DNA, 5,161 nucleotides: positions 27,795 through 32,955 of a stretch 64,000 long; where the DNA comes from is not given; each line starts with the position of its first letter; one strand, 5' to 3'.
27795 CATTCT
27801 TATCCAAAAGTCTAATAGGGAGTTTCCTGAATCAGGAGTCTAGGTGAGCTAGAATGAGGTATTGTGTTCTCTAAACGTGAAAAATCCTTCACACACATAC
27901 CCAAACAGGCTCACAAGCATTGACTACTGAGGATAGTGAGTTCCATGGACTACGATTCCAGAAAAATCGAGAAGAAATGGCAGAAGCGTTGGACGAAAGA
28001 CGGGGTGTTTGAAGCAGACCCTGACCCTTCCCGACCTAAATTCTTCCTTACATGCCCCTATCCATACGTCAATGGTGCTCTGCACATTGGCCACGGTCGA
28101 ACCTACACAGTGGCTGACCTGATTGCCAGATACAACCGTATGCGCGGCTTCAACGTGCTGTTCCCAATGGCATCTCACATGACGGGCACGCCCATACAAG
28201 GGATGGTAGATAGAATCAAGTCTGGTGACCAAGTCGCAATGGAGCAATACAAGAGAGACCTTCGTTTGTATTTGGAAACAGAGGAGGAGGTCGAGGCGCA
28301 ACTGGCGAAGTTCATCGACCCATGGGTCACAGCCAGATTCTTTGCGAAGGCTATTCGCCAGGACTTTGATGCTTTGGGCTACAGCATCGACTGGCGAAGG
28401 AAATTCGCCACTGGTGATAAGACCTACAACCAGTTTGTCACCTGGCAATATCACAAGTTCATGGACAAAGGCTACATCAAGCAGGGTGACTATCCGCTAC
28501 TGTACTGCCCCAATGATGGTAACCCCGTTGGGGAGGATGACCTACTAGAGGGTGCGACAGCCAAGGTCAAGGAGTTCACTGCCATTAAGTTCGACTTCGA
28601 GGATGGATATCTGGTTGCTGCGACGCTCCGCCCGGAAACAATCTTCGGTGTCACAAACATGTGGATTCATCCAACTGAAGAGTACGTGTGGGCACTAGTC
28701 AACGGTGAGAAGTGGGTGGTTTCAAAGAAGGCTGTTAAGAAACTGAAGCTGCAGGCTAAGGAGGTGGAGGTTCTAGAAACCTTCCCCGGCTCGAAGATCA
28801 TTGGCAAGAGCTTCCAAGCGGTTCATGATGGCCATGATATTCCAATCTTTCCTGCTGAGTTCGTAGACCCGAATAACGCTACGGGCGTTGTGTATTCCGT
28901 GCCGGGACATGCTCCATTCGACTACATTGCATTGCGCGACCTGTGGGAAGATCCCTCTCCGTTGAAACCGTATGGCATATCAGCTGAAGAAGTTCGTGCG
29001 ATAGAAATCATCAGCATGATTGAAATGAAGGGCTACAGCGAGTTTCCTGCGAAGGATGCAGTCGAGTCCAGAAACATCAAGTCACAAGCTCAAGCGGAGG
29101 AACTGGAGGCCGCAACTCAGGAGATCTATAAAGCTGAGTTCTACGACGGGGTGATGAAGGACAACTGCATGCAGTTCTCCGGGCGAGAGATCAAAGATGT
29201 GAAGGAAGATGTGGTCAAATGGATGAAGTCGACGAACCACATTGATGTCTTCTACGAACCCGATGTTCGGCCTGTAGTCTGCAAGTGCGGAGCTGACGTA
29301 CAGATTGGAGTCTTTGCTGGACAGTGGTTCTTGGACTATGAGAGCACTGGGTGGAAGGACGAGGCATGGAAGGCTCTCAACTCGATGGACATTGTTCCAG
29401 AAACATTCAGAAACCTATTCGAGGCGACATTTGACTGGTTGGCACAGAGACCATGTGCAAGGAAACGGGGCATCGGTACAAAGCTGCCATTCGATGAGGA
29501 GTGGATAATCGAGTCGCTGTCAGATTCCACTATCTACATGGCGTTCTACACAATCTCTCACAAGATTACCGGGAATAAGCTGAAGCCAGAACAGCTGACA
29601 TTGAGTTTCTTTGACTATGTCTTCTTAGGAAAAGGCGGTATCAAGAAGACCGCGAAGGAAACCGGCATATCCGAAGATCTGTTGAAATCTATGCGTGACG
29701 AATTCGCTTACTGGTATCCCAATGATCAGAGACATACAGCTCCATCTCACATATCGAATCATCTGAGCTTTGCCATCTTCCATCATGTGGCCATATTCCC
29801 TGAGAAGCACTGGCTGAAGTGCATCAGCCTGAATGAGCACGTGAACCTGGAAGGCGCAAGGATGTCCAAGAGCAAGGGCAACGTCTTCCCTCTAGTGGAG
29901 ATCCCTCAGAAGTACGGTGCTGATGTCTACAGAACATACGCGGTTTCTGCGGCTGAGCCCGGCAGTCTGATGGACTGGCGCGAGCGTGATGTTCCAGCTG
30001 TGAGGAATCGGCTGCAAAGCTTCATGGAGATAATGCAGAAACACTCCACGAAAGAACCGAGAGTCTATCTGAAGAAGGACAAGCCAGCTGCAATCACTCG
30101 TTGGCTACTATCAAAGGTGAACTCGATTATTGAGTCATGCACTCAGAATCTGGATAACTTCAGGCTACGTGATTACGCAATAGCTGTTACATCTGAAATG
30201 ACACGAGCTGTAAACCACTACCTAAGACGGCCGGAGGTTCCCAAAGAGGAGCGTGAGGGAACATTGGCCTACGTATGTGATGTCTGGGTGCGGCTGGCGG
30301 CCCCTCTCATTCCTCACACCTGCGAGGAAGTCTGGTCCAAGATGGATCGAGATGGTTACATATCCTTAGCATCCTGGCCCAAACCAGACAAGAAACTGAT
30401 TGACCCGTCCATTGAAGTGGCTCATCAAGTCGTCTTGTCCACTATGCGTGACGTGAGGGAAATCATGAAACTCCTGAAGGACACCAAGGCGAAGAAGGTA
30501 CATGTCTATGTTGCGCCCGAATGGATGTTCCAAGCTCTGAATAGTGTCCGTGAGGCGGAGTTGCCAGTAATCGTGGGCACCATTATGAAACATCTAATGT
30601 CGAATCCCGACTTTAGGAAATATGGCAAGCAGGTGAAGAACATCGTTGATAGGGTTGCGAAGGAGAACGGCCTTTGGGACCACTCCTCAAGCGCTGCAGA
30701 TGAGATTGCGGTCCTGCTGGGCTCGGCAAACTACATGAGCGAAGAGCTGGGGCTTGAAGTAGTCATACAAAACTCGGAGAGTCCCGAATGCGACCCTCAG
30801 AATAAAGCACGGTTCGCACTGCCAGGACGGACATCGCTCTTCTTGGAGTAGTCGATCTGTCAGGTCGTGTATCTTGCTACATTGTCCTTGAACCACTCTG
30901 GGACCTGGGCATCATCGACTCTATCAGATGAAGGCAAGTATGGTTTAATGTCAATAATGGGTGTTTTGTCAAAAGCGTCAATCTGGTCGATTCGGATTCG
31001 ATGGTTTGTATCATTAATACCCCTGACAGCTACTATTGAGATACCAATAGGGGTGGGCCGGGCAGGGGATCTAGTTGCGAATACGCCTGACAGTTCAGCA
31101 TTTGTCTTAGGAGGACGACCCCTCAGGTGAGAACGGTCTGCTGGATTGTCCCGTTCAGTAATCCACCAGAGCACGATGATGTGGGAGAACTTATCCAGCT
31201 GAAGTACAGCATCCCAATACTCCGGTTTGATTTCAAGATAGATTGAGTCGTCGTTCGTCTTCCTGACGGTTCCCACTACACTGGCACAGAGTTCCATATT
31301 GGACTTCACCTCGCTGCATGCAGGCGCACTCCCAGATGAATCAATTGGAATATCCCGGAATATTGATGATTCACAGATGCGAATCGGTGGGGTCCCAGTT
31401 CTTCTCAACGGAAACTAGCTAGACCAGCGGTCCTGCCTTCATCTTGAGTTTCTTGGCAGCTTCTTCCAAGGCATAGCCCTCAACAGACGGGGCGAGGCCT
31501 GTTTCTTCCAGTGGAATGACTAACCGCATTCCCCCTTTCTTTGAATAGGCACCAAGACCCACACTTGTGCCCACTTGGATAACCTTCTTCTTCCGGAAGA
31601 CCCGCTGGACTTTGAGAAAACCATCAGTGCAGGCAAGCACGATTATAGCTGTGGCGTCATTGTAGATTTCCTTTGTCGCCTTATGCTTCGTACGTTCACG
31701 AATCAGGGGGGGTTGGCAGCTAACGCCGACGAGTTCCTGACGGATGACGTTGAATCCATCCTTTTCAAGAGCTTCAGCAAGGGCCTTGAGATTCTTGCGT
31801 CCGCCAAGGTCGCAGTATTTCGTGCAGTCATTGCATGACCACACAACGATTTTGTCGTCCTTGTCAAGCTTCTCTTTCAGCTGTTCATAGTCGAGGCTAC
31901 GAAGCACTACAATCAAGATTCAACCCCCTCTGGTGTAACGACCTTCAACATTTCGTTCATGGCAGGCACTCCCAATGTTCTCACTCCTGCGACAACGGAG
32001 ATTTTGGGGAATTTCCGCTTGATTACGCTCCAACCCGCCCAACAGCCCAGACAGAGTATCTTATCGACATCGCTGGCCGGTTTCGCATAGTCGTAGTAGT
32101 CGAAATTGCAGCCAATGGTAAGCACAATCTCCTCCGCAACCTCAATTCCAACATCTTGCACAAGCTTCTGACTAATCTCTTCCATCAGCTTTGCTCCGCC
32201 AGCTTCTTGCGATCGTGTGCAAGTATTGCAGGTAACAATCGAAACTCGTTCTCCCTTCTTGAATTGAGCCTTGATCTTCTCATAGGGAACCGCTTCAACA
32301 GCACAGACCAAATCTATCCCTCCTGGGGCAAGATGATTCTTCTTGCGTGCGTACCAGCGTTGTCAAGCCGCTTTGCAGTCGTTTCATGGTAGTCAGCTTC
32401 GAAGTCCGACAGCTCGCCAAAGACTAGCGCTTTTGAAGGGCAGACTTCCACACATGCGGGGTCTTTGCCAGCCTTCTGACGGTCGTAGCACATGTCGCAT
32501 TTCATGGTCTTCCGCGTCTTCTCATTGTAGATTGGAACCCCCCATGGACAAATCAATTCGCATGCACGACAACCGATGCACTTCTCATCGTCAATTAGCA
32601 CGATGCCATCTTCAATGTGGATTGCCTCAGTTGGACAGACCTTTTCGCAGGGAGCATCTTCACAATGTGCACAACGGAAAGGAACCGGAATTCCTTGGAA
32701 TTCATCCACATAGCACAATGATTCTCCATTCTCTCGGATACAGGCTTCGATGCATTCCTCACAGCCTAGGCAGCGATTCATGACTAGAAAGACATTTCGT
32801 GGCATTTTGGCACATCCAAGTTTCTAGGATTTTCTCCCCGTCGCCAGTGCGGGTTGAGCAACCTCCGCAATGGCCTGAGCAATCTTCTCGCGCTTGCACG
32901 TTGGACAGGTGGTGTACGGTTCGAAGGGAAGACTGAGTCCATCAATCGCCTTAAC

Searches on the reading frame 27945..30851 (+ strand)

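Call 80: search_protein_families(library=pfam, proteins=[window:27945-30851:+], max_evalue=0.0001)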
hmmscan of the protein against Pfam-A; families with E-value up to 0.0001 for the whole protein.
window:27945-30851:+ (968 aa): 5 families
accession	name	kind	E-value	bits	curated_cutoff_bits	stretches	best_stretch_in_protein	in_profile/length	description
PF00133.28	tRNA-synt_1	-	1.6e-32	113.2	22.7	1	11-669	1-405/414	tRNA synthetases class I (I, L, M and V)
PF08264.19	Anticodon_1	-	5e-26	91.8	25.1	1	719-851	2-146/148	Anticodon-binding domain of tRNA ligase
PF09334.17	tRNA-synt_1g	-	5.8e-22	78.4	20.1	1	34-90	2-58/391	tRNA synthetases class I (M)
PF01406.26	tRNA-synt_1e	-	5.8e-08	32.9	27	0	621-682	235-295/301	tRNA synthetases class I (C) catalytic domain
PF13603.12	tRNA-synt_1_2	-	1e-06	28.8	25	1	214-326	12-125/185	Leucyl-tRNA synthetase, editing domain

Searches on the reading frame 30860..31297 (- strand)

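Call 80: search_protein_families(library=pfam, proteins=[window:30860-31297:-], max_evalue=0.0001)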
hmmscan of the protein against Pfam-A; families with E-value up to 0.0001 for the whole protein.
window:30860-31297:- (145 aa): 1 family
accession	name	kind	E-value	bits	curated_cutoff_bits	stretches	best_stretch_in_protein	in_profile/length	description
PF01980.22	TrmO_N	-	2e-29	102.6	26.8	1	16-125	11-116/116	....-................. O N-terminal domain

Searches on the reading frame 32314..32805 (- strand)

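Call 80: search_protein_families(library=pfam, proteins=[window:32314-32805:-], max_evalue=0.0001)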
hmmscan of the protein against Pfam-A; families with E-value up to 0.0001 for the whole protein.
window:32314-32805:- (163 aa): 10 families
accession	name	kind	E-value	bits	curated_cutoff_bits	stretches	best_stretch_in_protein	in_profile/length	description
PF13247.11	Fer4_11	-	7e-25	87.6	26.2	1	41-131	6-99/100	4Fe-4S dicluster domain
PF00037.32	Fer4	-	1.9e-10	40.5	21.1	1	70-90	2-22/24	4Fe-4S binding domain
PF12837.12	Fer4_6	-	2e-10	40.6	25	1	68-87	1-20/24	4Fe-4S binding domain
PF12838.12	Fer4_7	-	2.2e-10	41.3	27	2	44-90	1-52/52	4Fe-4S dicluster domain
PF13237.11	Fer4_10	-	3.4e-10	40.1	25.5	2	69-123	2-53/53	4Fe-4S dicluster domain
PF25160.1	LdpA_Fe-S-bd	-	1.2e-09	38.2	27.6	1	50-89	6-41/49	LdpA Fe-S cluster-binding domain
PF12797.12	Fer4_2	-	2.5e-08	33.8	24.5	1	68-88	2-22/22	4Fe-4S binding domain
PF13187.11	Fer4_9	-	1.2e-07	32.1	27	0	44-88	1-49/52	4Fe-4S dicluster domain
PF12798.12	Fer4_3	-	4.1e-07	30.8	27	0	76-90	1-15/15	4Fe-4S binding domain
PF13484.11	Fer4_16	-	1.6e-06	29.2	30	0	73-89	50-66/66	4Fe-4S double cluster binding domain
